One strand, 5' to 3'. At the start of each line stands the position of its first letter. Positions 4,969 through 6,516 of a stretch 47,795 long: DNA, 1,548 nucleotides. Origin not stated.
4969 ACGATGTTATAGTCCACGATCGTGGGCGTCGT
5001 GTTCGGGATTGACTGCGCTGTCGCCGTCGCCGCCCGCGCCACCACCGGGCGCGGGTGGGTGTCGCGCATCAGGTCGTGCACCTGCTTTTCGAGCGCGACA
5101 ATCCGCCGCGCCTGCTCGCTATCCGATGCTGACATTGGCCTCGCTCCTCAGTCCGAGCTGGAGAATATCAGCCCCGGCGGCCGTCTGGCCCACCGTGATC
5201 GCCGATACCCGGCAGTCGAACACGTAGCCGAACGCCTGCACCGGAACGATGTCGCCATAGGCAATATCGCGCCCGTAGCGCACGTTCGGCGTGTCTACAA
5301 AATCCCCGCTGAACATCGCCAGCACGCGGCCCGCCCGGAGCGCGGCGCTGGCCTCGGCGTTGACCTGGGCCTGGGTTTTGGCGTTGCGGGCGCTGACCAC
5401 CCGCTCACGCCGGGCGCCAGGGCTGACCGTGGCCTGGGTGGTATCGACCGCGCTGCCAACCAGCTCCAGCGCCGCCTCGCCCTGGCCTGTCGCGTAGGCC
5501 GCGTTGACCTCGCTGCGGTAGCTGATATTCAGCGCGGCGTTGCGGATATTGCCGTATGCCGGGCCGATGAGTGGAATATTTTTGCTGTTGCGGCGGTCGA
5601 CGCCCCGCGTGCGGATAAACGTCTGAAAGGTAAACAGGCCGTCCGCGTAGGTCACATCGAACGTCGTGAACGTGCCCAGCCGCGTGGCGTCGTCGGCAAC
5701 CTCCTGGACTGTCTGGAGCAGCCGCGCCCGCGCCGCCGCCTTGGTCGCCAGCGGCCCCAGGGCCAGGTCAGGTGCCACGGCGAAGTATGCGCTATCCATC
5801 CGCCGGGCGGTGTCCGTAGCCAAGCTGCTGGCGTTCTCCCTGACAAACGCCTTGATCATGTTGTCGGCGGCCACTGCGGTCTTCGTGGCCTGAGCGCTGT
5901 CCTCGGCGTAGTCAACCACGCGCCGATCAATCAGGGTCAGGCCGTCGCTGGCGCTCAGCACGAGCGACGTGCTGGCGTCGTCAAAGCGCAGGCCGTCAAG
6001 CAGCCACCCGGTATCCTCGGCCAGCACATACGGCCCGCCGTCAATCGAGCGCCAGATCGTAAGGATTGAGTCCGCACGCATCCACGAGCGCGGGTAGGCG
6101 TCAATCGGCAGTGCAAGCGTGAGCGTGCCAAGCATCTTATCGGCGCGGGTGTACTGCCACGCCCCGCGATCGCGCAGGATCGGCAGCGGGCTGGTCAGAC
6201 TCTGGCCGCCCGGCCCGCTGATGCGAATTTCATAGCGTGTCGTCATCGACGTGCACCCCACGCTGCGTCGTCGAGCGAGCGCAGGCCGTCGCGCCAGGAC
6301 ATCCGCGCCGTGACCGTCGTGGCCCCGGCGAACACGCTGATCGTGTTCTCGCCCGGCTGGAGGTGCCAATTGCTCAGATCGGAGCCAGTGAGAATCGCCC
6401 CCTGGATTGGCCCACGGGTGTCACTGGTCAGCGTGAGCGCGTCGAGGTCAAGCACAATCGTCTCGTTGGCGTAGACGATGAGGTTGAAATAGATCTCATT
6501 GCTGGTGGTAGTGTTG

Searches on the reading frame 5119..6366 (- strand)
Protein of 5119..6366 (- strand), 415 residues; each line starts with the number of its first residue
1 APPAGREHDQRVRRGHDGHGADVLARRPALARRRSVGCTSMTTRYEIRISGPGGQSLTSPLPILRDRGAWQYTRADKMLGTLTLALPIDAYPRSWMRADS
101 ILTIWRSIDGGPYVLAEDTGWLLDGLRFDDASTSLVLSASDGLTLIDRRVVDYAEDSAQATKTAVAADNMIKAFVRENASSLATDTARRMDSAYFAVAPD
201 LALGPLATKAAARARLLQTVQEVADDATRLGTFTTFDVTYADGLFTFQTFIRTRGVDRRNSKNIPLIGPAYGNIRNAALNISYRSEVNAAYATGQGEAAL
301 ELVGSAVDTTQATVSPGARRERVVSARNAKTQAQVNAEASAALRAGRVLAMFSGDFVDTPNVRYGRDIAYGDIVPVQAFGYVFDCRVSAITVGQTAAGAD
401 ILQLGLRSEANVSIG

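Call 84: search_protein_families(library=pfam, proteins=[window:5119-6366:-], max_evalue=0.01)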
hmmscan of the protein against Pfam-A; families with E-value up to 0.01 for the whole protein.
window:5119-6366:- (415 aa): 1 family
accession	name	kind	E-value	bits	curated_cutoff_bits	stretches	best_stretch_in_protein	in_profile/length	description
PF14594.13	Sipho_Gp37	-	1.6e-14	54.1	26.2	1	72-400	23-363/370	Siphovirus ReqiPepy6 Gp37-like protein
